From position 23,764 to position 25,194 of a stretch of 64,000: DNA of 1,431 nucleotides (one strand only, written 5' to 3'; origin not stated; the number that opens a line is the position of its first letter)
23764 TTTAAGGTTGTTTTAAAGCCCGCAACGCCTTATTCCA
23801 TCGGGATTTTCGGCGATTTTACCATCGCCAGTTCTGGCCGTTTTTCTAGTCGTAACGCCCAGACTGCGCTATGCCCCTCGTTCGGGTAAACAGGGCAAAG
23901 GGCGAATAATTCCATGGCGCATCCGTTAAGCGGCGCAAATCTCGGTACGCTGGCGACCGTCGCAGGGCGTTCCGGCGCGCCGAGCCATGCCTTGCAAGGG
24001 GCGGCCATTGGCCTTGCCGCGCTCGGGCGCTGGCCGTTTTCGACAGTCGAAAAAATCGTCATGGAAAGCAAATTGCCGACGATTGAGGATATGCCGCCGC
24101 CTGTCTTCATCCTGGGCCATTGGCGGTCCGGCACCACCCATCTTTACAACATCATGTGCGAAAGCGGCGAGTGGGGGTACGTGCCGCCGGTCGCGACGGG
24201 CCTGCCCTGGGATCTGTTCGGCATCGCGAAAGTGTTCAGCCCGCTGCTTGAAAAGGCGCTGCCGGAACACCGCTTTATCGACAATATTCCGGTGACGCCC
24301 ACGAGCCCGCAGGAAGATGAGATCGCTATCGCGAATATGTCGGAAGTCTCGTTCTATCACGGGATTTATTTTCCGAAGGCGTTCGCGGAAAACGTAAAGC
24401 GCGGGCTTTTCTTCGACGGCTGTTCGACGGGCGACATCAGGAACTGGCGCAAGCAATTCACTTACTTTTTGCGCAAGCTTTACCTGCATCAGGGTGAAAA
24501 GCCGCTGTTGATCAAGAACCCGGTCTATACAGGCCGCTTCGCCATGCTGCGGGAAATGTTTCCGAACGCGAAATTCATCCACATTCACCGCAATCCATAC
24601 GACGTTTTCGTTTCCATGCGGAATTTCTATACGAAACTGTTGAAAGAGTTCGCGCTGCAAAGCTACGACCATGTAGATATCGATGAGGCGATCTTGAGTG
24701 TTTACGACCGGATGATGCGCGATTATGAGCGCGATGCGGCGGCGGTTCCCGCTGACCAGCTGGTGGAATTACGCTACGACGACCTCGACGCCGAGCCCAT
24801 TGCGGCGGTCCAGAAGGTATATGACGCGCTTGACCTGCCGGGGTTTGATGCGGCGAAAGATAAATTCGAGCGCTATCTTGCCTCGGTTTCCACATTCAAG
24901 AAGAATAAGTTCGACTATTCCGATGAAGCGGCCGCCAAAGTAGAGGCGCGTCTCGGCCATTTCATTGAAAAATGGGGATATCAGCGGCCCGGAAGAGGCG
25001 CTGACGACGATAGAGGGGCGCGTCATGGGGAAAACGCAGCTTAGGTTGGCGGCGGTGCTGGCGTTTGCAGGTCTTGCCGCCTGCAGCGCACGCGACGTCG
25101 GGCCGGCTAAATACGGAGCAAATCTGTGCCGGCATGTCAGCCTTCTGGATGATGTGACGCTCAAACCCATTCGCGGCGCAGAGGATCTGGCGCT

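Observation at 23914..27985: Coupled sulfotransferase / PON-like lipoprotein / HpnA-like SDR / PhyH dioxygenase operon attached to the hopanoid locus: candidate undescribed lipid-tailoring module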

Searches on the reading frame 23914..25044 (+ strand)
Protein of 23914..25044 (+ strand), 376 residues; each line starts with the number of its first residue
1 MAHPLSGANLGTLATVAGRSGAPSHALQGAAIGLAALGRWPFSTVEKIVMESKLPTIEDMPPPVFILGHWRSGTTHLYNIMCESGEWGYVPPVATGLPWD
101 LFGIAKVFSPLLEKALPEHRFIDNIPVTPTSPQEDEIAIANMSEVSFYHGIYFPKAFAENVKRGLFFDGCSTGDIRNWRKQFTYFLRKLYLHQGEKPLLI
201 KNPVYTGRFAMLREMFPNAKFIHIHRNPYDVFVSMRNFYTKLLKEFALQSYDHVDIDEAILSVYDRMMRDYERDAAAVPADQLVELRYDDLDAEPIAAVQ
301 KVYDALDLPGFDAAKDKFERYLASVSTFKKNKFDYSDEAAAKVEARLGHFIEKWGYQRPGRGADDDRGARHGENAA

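Call 5: search_protein_families(library=pfam, proteins=[window:23914-25044:+], max_evalue=0.01)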
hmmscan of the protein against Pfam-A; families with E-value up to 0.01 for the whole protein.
window:23914-25044:+ (376 aa): 3 families
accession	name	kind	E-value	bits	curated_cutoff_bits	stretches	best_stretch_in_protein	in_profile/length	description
PF13469.12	Sulfotransfer_3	-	1.3e-32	114.3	27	1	63-311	1-214/216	Sulfotransferase family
PF00685.33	Sulfotransfer_1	-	1.7e-11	44.5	22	1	62-332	2-201/255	Sulfotransferase domain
PF17784.7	Sulfotransfer_4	-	0.00038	20.8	22.8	1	212-275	84-151/215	Sulfotransferase domain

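Call 6: search_protein_families(library=ncbifam, proteins=[window:23914-25044:+], max_evalue=0.01)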
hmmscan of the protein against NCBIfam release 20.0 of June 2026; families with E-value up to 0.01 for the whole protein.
window:23914-25044:+ (376 aa): 1 family
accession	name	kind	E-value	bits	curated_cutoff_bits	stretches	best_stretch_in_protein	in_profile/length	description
NF052394.1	NodProtNoeE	equivalog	0.0045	15.7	500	0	190-239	91-141/387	nodulation protein NoeE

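Call 17: search_solved_structures(query=window:23914-25044:+, max_evalue=0.01, show_alignments=1)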
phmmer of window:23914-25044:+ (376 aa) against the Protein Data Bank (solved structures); distinct sequences matched with E-value up to 0.01: 3.
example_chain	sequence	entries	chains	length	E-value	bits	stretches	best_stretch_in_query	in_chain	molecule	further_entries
4gox_A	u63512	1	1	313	1.8e-05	27.2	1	174-312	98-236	Polyketide synthase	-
2zq5_A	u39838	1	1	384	0.0002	23.8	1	186-319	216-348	Putative uncharacterized protein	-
2z6v_A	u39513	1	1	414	0.0048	19.2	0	184-324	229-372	Putative uncharacterized protein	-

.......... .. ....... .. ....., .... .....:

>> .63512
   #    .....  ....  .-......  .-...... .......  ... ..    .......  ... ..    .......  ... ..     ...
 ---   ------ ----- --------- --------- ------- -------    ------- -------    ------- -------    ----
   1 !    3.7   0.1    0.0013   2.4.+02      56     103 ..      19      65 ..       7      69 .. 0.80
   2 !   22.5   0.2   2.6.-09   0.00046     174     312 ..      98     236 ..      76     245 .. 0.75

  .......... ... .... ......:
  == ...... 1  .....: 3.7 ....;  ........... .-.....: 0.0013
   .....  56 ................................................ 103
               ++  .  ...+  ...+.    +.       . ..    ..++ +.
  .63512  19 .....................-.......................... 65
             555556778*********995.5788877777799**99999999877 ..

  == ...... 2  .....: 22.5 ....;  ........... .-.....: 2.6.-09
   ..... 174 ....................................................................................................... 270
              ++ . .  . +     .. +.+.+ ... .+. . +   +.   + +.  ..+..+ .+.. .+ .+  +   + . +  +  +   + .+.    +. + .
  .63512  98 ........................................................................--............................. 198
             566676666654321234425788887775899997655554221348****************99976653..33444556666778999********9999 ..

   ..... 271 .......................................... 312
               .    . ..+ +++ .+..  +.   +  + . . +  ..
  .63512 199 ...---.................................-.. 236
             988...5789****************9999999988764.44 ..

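Call 21: find_homologous_proteins(query=window:23914-25044:+)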
Query window:23914-25044:+ (376 aa): 3522 proteins with E <= 0.001 among 8000 candidates; the best 120 are listed.
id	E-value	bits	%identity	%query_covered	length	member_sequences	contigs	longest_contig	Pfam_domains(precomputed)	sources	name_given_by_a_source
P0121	6.5e-259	876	100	100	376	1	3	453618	PF13469.13,PF00685.34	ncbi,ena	-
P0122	8.1e-242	820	93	100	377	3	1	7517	PF13469.13,PF00685.34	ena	-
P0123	1.8e-230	783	88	100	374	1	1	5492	PF13469.13,PF00685.34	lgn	-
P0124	7.3e-230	781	88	100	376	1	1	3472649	PF13469.13,PF00685.34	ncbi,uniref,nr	ncbi:sulfotransferase [Hyphococcus flavus]|uniref:Sulfotransferase n=1 Tax=Hyphococcus flavus TaxID=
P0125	8.4e-230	780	88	100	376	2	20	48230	PF13469.13,PF00685.34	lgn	-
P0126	3.5e-229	778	87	100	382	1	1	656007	PF13469.13,PF00685.34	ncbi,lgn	-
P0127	1.7e-227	773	87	100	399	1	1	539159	PF13469.13,PF00685.34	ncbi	-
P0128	6.7e-222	754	85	100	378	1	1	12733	PF13469.13,PF00685.34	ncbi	ncbi:MAG: sulfotransferase [Pseudomonadota bacterium]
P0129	2.1e-220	750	84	100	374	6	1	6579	PF13469.13,PF00685.34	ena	-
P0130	1.0e-219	747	84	100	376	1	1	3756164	PF13469.13,PF00685.34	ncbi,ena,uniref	ncbi:sulfotransferase family protein [Hyphococcus sp.]|uniref:sulfotransferase family protein n=1 Ta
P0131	4.9e-215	732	81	100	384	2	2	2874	PF13469.13,PF00685.34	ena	-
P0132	2.2e-214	730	82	100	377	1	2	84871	PF13469.13,PF00685.34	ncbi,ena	-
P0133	3.7e-214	729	82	100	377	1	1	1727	PF13469.13,PF00685.34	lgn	-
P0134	4.8e-214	729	81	100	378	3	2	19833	PF13469.13,PF00685.34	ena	-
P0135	9.3e-214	728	81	100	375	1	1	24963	PF13469.13,PF00685.34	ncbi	ncbi:MAG: sulfotransferase [Parvularculaceae bacterium]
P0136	2.2e-213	726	81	100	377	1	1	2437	PF13469.13,PF00685.34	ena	-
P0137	2.9e-213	726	82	100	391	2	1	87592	PF13469.13,PF00685.34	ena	-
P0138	9.0e-213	724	81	100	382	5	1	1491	PF13469.13,PF00685.34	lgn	-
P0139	1.3e-212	724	82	100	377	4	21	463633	PF13469.13,PF00685.34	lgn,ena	-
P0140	1.3e-212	724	82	100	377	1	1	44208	PF13469.13,PF00685.34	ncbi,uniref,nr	ncbi:sulfotransferase family protein [Hyphococcus sp.]|uniref:sulfotransferase family protein n=1 Ta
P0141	4.6e-212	722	81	100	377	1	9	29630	PF13469.13,PF00685.34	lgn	-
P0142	1.4e-211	720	82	100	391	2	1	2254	PF13469.13,PF00685.34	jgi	jgi:hypothetical protein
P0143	2.6e-211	720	81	100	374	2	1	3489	PF13469.13,PF00685.34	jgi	-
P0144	2.9e-211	719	80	100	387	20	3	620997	PF13469.13,PF00685.34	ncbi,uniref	ncbi:sulfotransferase family protein [Hyphococcus sp.]|uniref:sulfotransferase family protein n=1 Ta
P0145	3.1e-211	719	80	100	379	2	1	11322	PF13469.13,PF00685.34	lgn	-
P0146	7.2e-211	718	79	100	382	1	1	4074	PF13469.13,PF00685.34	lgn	-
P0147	8.7e-211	718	81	95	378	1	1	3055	PF13469.13,PF00685.34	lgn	-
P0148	9.8e-211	718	80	100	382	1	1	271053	PF13469.13,PF00685.34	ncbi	-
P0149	9.8e-211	718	80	100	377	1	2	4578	PF13469.13,PF00685.34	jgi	-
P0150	1.5e-210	717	81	100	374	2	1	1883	PF13469.13,PF00685.34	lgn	-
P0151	1.7e-210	717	80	100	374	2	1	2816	PF13469.13,PF00685.34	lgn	-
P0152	1.8e-210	717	83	96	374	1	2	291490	PF13469.13,PF00685.34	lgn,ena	-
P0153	4.4e-210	716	83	96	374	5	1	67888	PF13469.13,PF00685.34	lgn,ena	-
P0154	7.3e-210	715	80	100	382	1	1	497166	PF13469.13,PF00685.34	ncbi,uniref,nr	ncbi:sulfotransferase family protein [Hyphococcus luteus]|uniref:Sulfotransferase n=1 Tax=Hyphococcu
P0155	1.8e-209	713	79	100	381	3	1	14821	PF13469.13,PF00685.34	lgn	-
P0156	2.1e-209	713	82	99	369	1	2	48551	PF13469.13,PF00685.34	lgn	-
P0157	3.3e-209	713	83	96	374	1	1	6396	PF13469.13,PF00685.34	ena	-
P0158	6.3e-209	712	81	100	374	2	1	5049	PF13469.13,PF00685.34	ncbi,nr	ncbi:MAG: sulfotransferase [Marinicaulis sp.]|nr:sulfotransferase [Marinicaulis sp.]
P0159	2.4e-208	710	83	96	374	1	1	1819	PF13469.13,PF00685.34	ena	-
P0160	2.5e-208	710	81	100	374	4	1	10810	PF13469.13,PF00685.34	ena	-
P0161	3.6e-208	709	80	100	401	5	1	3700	PF13469.13,PF00685.34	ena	-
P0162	1.2e-207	707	81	100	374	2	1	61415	PF13469.13,PF00685.34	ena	-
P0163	1.3e-207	707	78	100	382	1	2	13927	PF13469.13,PF00685.34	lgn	-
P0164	1.6e-207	707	81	96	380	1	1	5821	PF13469.13,PF00685.34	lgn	-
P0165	1.8e-207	707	79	100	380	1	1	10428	PF13469.13,PF00685.34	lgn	-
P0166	2.1e-207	707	79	100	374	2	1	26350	PF13469.13,PF00685.34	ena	-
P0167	2.3e-207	707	79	100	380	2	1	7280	PF13469.13,PF00685.34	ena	-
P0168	3.3e-207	706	79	100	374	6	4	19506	PF13469.13,PF00685.34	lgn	-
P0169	7.3e-207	705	79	100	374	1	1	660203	PF13469.13,PF00685.34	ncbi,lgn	ncbi:MAG: sulfotransferase [Pseudomonadota bacterium]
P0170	1.2e-206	704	82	96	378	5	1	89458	PF13469.13,PF00685.34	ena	-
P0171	9.9e-206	701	80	97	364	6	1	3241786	PF13469.13,PF00685.34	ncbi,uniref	ncbi:sulfotransferase family protein [Hyphococcus sp. DH-69]|uniref:sulfotransferase family protein 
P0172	5.7e-205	699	79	100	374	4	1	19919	PF13469.13,PF00685.34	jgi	jgi:omega-hydroxy-beta-dihydromenaquinone-9 sulfotransferase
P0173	8.0e-205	698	79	100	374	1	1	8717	PF13469.13,PF00685.34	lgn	-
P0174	4.0e-204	696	79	100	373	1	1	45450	PF13469.13,PF00685.34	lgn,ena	-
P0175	4.2e-204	696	78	100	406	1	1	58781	PF13469.13,PF00685.34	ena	-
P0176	4.3e-204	696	78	100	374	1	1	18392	PF13469.13,PF00685.34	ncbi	-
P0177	5.5e-204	695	77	100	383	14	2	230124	PF13469.13,PF00685.34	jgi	jgi:omega-hydroxy-beta-dihydromenaquinone-9 sulfotransferase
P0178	1.2e-203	694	78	100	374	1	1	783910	PF13469.13,PF00685.34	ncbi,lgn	-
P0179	1.7e-203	694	79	100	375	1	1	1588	PF13469.13,PF00685.34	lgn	-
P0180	1.7e-203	694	77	100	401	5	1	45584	PF13469.13,PF00685.34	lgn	-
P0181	2.8e-202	690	79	97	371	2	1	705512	PF13469.13,PF00685.34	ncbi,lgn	-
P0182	4.5e-202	689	78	100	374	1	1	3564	PF13469.13,PF00685.34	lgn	-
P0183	1.3e-201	688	79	96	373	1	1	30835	PF13469.13,PF00685.34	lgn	-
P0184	1.7e-201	687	78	100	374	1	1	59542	PF13469.13,PF00685.34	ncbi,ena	-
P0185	2.4e-201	687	78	100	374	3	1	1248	PF13469.13,PF00685.34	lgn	-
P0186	1.3e-200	684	77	100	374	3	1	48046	PF13469.13,PF00685.34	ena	-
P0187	1.8e-200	684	77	100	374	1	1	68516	PF13469.13,PF00685.34,PF17784.8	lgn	-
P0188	7.5e-200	682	79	96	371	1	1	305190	PF13469.13,PF00685.34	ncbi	-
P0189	9.2e-200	682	76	100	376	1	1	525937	PF13469.13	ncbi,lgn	-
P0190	1.5e-199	681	78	96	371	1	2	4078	PF13469.13,PF00685.34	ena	-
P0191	2.1e-199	680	79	96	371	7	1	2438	PF13469.13,PF00685.34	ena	-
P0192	3.7e-199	680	79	100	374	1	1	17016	PF13469.13,PF00685.34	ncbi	-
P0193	5.1e-199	679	79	96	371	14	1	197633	PF13469.13,PF00685.34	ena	-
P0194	9.2e-199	678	78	97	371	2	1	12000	PF13469.13,PF00685.34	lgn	-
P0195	1.0e-198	678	78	96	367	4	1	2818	PF13469.13,PF00685.34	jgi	-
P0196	3.0e-198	677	74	100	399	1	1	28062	PF13469.13,PF00685.34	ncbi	-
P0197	4.0e-198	676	77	100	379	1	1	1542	PF13469.13,PF00685.34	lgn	-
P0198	4.0e-198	676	78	96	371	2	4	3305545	PF13469.13,PF00685.34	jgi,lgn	-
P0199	9.2e-198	675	78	96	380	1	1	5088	PF13469.13,PF00685.34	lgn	-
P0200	1.0e-197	675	79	97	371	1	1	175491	PF13469.13,PF00685.34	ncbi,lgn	ncbi:MAG: sulfotransferase [Pseudomonadota bacterium]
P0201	4.2e-196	670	78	96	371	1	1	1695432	PF13469.13,PF00685.34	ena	-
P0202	1.3e-195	668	74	100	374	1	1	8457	PF13469.13,PF00685.34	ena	-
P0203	4.4e-195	666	74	100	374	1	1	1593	PF13469.13,PF00685.34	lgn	-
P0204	1.2e-194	665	78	97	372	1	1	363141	PF13469.13,PF00685.34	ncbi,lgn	ncbi:MAG: sulfotransferase [Pseudomonadota bacterium]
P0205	9.3e-194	662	74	100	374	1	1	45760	PF13469.13,PF00685.34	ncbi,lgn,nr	ncbi:MAG: sulfotransferase family protein [Hyphococcus sp.]|nr:MAG: sulfotransferase family protein 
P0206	9.4e-193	659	73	99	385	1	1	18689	PF13469.13,PF00685.34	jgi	-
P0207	8.1e-192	655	73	100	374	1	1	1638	PF13469.13,PF00685.34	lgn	-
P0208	9.9e-192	655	75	100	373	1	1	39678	PF13469.13,PF00685.34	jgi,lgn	-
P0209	1.6e-191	654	72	100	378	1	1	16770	PF13469.13,PF00685.34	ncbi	ncbi:MAG: sulfotransferase [Pseudomonadota bacterium]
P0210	1.7e-191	654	75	95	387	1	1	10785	PF13469.13,PF00685.34,PF17784.8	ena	-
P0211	3.6e-191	653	74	100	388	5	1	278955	PF13469.13,PF00685.34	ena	-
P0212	1.0e-190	652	75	96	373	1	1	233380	PF13469.13,PF00685.34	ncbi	ncbi:MAG: sulfotransferase [Pseudomonadota bacterium]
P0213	1.3e-187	642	76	96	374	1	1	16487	PF13469.13,PF00685.34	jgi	-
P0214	6.0e-187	639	73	100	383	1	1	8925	PF13469.13,PF00685.34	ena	-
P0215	1.1e-186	639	74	96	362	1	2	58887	PF13469.13,PF00685.34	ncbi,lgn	ncbi:MAG: sulfotransferase [Parvularculaceae bacterium]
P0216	5.4e-186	636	74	96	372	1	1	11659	PF13469.13,PF00685.34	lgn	-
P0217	2.6e-185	634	72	99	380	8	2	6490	PF13469.13,PF00685.34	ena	-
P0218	3.0e-185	634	74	96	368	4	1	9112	PF13469.13,PF00685.34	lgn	-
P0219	3.0e-185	634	72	100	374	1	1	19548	PF13469.13,PF00685.34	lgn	-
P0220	5.6e-185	633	72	97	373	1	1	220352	PF13469.13,PF00685.34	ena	-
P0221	1.2e-184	632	73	100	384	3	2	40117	PF13469.13,PF00685.34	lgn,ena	-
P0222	1.4e-184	632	71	100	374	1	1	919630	PF13469.13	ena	-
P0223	3.9e-184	630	73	96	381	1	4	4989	PF13469.13,PF00685.34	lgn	-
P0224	2.8e-183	627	74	96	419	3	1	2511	PF13469.13,PF00685.34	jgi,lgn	-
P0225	3.3e-183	627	69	100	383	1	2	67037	PF13469.13,PF00685.34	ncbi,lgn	-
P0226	4.6e-183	627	73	95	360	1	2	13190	PF13469.13,PF00685.34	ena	-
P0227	1.1e-182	625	69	100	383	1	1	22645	PF13469.13,PF00685.34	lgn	-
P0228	4.2e-182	623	72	96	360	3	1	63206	PF13469.13,PF00685.34,PF17784.8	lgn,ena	-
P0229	8.6e-182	622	69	100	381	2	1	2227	PF13469.13,PF00685.34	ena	-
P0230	2.1e-181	621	80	87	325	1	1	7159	PF13469.13,PF00685.34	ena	-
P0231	4.5e-181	620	73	95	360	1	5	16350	PF13469.13,PF00685.34,PF17784.8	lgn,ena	-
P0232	5.1e-181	620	73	96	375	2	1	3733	PF13469.13,PF00685.34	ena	-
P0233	5.4e-180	617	70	99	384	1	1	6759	PF13469.13,PF00685.34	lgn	-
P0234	1.0e-179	616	72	97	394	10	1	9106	PF13469.13,PF00685.34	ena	-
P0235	1.0e-179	616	71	96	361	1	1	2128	PF13469.13,PF00685.34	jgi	-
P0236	3.0e-179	614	73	96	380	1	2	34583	PF13469.13,PF00685.34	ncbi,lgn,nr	ncbi:MAG: sulfotransferase [Parvularculaceae bacterium]|nr:sulfotransferase [Parvularculaceae bacter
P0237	5.7e-179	613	71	98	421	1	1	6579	PF13469.13,PF00685.34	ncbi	-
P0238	7.9e-179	613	72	95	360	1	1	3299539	PF13469.13,PF00685.34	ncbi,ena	-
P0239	8.0e-179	613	71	97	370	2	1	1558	PF13469.13,PF00685.34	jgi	jgi:hypothetical protein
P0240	1.3e-178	612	69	100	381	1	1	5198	PF13469.13,PF00685.34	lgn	-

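Call 22: find_encoding_contigs(protein=P0238, flank=10000, max_places=2)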
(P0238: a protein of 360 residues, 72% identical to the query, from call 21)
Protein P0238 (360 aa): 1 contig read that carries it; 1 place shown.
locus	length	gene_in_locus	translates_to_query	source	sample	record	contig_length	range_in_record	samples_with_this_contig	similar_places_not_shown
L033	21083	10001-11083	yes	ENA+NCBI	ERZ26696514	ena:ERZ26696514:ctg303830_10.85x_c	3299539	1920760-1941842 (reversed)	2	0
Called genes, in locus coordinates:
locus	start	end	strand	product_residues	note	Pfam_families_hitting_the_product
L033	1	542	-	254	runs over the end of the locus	PF00106:adh_short, PF08659:KR, PF13561:adh_short_C2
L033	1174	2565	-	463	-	PF01134:GIDA, PF01262:AlaDh_PNT_C (weak)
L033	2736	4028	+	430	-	-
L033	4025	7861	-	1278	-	PF04357:TamB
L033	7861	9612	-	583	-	PF07244:POTRA (faint), PF17243:POTRA_TamA_1 (faint), PF01103:Omp85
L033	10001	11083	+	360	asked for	PF00685:Sulfotransfer_1 (faint), PF13469:Sulfotransfer_3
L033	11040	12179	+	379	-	-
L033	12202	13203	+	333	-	PF01073:3Beta_HSD, PF01370:Epimerase, PF02719:Polysacc_synt_2 (faint), PF04321:RmlD_sub_bind (faint), PF05368:NmrA (faint), PF13460:NAD_binding_10, PF16363:GDP_Man_Dehyd, PF07993:NAD_binding_4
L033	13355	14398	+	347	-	PF02812:ELFV_dehydrog_N, PF00208:ELFV_dehydrog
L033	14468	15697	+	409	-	PF00364:Biotin_lipoyl, PF02817:E3_binding, PF00198:2-oxoacid_dh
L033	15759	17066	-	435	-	PF00285:Citrate_synt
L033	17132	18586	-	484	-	PF00749:tRNA-synt_1c, PF19269:Anticodon_2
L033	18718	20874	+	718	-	PF13567:DUF4131, PF03772:Competence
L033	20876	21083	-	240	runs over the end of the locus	PF01726:LexA_DNA_bind, PF00717:Peptidase_S24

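Call 23: find_encoding_contigs(protein=P0121, flank=10000, max_places=2)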
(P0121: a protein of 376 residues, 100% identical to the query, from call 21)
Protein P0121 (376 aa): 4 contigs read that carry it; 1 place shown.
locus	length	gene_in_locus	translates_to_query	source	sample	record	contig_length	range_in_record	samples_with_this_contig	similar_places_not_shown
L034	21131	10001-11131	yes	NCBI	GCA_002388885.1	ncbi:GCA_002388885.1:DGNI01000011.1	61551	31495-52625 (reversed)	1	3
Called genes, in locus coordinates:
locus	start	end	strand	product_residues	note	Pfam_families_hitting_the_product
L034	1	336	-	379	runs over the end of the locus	-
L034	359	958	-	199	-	-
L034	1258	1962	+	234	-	-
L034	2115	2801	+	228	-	-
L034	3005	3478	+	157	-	PF00572:Ribosomal_L13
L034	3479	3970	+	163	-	PF00380:Ribosomal_S9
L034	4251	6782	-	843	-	-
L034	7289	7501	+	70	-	-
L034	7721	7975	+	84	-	-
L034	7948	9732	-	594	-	PF07244:POTRA (faint), PF01103:Omp85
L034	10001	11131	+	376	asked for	PF00685:Sulfotransfer_1, PF13469:Sulfotransfer_3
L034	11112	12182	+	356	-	-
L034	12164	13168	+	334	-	PF01073:3Beta_HSD, PF01370:Epimerase, PF07993:NAD_binding_4 (faint), PF13460:NAD_binding_10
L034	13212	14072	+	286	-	PF05721:PhyH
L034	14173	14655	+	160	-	PF00582:Usp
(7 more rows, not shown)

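Call 76: predict_structure(alignment_id=A2)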
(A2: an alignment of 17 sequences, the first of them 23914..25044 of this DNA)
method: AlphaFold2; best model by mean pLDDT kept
length: 376 residues; sequences in the alignment: 17
mean_pLDDT: 67.9   pTM: 0.72
mean pLDDT of the five models: 67.9, 65.8, 64.2, 61.3, 60.2
residues with pLDDT >= 90: 76; 70-90: 120; 50-70: 71; < 50: 109
segments of 3 or more residues with pLDDT < 50: 1-8, 15-23, 93-127, 134-157, 159-165, 204-206, 362-376
pLDDT, mean of each block of 10 residues (from residue 1): 43 48 51 55 64 85 83 77 85 42 37 42 47 44 31 42 50 72 79 85 63 90 89 78 57 72 82 90 92 93 95 95 78 80 92 86 36 34
secondary structure, 60 per line:
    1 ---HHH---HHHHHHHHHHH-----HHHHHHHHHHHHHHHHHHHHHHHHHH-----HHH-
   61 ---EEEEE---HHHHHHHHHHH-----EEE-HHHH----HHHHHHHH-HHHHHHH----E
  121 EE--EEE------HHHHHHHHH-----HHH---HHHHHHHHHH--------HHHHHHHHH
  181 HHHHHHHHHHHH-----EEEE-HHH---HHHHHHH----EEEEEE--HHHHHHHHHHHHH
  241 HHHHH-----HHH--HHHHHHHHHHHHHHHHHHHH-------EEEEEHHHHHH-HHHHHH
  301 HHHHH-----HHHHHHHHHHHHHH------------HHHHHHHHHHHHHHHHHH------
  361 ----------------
elements in order: H10-20 H26-51 E64-68 H72-82 E88-90 H92-95 H100-107 H109-115 E120-122 E125-127 H134-142 H154-163 H172-192 E198-201 H209-215 E220-225 H228-245 H256-275 E283-287 H288-293 H295-305 H311-324 H337-354
